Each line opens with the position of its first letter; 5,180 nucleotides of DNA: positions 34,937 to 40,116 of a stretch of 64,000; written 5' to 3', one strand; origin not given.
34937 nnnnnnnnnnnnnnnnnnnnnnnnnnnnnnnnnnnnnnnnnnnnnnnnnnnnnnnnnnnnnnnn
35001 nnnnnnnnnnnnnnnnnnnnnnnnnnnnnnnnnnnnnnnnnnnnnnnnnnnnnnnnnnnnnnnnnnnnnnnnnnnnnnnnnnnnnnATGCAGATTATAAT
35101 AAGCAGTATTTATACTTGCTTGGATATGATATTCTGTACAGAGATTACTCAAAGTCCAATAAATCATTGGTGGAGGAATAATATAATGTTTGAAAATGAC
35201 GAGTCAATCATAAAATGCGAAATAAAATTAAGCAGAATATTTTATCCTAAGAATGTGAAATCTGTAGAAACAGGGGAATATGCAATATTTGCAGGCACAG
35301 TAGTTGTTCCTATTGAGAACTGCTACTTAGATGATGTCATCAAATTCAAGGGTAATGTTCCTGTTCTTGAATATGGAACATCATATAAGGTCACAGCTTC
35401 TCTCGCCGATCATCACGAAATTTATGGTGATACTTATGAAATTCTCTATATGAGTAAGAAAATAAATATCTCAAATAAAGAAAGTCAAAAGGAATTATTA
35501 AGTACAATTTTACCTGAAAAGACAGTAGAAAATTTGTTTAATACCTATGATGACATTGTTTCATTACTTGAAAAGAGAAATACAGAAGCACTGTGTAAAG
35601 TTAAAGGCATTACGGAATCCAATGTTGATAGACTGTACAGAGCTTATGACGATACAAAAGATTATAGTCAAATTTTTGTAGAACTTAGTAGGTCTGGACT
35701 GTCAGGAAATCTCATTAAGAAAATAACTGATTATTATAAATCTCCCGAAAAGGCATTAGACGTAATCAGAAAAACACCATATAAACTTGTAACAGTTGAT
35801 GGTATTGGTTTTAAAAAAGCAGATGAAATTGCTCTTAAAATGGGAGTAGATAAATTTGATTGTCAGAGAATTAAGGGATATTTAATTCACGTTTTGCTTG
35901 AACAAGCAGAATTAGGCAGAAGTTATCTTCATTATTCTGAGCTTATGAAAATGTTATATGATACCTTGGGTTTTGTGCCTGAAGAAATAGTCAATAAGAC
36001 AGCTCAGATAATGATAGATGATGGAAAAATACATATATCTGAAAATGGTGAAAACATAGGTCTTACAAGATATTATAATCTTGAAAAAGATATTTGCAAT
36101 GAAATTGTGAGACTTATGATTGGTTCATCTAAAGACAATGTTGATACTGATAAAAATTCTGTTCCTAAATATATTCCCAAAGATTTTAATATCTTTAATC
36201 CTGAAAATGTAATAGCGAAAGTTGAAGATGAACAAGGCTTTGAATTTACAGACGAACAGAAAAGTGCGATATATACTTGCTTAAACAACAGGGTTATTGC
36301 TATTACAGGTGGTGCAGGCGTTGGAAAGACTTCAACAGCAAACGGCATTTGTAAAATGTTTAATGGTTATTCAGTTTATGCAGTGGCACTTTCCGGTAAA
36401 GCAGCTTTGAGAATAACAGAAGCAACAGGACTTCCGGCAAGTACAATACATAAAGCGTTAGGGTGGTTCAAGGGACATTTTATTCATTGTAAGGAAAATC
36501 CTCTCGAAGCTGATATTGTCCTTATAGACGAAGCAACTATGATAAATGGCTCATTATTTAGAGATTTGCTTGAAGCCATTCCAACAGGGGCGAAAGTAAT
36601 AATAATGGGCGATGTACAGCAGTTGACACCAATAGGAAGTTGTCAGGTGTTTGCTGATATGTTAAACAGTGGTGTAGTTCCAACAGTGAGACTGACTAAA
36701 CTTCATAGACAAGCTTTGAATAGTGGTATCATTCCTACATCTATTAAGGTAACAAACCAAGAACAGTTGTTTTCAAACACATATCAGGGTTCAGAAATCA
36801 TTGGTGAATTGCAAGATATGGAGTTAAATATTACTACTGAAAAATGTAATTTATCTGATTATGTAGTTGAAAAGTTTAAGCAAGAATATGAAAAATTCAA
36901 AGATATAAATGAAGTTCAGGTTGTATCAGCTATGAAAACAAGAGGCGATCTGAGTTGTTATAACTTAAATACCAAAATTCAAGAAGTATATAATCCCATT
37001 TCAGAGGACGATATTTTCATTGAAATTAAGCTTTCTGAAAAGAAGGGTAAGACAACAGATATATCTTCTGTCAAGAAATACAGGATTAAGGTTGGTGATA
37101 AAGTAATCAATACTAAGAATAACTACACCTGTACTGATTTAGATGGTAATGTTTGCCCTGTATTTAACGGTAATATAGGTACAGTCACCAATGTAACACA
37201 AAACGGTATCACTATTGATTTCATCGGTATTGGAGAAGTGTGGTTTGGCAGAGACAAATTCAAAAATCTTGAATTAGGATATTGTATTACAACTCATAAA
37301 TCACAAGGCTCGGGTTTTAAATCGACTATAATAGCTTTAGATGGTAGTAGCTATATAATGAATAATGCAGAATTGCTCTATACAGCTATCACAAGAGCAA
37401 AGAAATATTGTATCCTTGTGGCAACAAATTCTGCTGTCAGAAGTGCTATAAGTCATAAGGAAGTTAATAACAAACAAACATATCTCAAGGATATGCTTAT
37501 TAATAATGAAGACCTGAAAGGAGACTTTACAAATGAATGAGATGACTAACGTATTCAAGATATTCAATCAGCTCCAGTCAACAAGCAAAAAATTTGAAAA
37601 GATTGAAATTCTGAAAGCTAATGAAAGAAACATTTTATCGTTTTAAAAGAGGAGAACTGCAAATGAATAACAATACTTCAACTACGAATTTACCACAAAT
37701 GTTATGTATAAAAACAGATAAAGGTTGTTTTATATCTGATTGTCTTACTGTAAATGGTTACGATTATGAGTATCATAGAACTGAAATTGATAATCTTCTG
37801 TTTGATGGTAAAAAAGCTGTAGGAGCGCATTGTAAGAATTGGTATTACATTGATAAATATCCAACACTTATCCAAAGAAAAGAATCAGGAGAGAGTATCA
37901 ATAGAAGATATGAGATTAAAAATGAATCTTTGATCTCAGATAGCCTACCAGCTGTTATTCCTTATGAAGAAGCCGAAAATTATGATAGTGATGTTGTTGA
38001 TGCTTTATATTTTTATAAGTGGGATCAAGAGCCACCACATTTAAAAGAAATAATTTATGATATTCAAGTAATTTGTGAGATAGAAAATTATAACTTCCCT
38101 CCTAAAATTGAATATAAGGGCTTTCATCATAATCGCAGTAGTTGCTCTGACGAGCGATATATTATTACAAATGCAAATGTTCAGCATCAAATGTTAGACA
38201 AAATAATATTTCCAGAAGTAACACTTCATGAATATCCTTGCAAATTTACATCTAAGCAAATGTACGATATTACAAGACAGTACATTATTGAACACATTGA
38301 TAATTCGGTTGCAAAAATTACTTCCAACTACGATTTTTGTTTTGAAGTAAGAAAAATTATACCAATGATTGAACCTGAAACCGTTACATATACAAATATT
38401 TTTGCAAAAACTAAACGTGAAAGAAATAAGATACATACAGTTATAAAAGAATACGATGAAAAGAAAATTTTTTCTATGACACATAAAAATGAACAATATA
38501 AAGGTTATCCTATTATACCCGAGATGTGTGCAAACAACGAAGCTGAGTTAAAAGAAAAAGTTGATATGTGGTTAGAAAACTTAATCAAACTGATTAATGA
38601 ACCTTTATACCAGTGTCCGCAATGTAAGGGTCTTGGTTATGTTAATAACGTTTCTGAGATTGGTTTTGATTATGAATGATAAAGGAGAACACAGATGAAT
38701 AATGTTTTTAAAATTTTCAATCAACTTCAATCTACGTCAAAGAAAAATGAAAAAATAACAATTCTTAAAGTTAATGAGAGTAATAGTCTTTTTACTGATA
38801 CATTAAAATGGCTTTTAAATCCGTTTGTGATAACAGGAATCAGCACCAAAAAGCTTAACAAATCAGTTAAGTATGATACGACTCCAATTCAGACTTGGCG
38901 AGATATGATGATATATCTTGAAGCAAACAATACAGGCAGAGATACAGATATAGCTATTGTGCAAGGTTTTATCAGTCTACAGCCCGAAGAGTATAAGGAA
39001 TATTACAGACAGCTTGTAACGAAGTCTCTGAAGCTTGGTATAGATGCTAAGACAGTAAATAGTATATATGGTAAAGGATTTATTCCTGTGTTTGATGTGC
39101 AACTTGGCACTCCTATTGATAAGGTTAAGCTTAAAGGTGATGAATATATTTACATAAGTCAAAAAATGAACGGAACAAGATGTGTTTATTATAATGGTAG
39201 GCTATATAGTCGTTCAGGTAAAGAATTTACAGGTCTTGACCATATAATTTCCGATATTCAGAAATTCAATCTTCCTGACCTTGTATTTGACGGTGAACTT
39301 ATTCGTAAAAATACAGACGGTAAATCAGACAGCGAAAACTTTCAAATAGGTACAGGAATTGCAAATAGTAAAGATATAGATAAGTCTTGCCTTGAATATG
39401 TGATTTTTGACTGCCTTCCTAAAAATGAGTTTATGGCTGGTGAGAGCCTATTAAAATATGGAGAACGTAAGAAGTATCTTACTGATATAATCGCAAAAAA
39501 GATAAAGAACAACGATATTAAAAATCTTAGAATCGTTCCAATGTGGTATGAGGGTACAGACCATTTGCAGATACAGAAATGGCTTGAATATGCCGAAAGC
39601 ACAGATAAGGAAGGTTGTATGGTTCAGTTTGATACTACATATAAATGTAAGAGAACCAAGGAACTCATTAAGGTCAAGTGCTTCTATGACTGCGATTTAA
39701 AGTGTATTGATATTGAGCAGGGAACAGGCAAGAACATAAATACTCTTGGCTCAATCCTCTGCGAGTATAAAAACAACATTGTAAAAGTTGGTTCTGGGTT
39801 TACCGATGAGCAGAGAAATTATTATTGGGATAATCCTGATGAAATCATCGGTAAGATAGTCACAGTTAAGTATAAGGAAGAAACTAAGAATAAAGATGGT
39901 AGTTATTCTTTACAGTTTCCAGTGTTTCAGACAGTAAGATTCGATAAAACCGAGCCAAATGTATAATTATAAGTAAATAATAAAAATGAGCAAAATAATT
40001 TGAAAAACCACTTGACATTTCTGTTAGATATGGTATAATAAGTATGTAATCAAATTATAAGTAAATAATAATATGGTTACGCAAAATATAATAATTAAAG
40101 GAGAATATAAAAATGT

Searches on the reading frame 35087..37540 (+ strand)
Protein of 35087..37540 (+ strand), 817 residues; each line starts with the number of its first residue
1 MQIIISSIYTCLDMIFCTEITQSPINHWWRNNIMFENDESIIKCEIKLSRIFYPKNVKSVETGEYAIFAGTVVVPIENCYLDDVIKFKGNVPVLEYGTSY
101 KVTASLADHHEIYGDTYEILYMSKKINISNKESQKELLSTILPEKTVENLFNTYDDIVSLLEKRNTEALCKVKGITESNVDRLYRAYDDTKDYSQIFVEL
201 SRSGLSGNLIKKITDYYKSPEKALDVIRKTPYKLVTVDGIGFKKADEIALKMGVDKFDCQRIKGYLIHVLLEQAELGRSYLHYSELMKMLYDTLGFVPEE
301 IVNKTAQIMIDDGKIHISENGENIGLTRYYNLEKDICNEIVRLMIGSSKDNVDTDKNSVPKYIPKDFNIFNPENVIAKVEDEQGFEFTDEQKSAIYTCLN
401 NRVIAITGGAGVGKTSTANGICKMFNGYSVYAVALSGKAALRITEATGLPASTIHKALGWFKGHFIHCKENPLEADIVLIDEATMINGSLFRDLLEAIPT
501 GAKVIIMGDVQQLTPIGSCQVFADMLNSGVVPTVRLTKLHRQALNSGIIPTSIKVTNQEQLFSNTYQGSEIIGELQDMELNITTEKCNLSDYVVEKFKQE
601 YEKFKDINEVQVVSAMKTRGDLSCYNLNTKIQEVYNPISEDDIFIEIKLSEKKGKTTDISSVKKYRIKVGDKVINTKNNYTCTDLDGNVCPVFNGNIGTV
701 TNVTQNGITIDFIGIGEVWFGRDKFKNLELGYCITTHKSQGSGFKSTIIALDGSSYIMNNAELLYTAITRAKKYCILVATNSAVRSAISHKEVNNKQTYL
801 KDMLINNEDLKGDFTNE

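Call 29: search_protein_families(library=pfam, proteins=[window:35087-37540:+], max_evalue=0.001)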
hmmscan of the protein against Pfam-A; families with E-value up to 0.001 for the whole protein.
window:35087-37540:+ (817 aa): 10 families
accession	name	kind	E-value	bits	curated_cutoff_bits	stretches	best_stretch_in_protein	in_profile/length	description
PF13604.12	AAA_30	-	1.3e-32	113.6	27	1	388-544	3-158/191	AAA domain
PF13245.12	AAA_19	-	1.1e-29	103.7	25.1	1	391-517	1-133/134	AAA domain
PF14490.11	HHH_RecD2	-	2.4e-19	69.5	27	1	191-279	3-91/92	ATP-dependent RecD2 DNA helicase HHH domain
PF13538.12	UvrD_C_2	-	1.2e-11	44.7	27.4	1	731-778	2-52/52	UvrD-like helicase C-terminal domain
PF01443.25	Viral_helicase1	-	1.8e-11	44.7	21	2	405-517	2-101/228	Viral superfamily 1 RNA helicase core domain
PF18335.7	SH3_13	-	3.1e-08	33.7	41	1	661-712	20-65/65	ATP-dependent RecD-like DNA helicase SH3 domain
PF13086.12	AAA_11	-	3.5e-06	27.4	27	0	474-516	213-253/257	AAA domain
PF14520.12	HHH_5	-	1.9e-05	25.5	27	0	147-186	19-54/57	Helix-hairpin-helix domain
PF05970.20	PIF1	-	0.00053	20.1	25.9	0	388-517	3-156/223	PIF1-like helicase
PF02562.22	PhoH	-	0.00089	19.2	27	0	473-514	118-159/205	PhoH-like protein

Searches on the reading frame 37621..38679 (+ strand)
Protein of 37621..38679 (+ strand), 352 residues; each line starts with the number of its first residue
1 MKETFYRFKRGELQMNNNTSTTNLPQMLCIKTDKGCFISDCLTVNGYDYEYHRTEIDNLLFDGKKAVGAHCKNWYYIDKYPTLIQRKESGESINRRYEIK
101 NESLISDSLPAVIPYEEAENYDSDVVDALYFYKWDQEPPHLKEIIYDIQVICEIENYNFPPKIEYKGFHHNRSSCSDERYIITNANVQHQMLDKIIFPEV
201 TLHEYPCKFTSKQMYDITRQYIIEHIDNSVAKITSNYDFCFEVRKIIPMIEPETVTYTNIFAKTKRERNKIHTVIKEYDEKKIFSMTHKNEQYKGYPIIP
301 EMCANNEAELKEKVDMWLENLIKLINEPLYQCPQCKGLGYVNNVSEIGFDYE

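Call 29: search_protein_families(library=pfam, proteins=[window:37621-38679:+], max_evalue=0.001)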
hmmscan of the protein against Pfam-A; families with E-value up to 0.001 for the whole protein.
window:37621-38679:+ (352 aa): 1 family
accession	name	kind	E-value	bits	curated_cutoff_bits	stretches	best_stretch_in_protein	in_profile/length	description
PF25705.1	Gad1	-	1e-55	189.8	27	1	27-342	3-292/293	Gabija anti-defense 1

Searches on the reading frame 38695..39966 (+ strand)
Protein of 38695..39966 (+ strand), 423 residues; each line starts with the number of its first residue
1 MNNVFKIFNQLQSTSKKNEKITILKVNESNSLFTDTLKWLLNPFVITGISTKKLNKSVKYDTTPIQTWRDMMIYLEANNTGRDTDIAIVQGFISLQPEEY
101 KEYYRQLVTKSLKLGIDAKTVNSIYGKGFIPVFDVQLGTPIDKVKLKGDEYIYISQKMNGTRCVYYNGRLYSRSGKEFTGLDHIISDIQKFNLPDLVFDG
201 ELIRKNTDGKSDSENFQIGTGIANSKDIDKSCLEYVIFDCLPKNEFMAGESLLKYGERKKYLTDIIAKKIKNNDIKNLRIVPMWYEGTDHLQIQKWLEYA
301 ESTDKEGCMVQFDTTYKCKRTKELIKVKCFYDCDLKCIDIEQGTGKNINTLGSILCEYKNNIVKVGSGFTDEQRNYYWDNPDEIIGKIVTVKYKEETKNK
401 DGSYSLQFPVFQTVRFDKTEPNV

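Call 29: search_protein_families(library=pfam, proteins=[window:38695-39966:+], max_evalue=0.001)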
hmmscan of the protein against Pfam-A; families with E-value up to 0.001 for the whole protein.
window:38695-39966:+ (423 aa): 2 families
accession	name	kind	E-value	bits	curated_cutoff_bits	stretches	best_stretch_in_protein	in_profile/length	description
PF14743.12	DNA_ligase_OB_2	-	2.3e-15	56.8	28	1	342-415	1-66/66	DNA ligase OB-like domain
PF01068.26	DNA_ligase_A_M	-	6.9e-15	55.7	26.2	1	148-328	18-204/204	ATP dependent DNA ligase domain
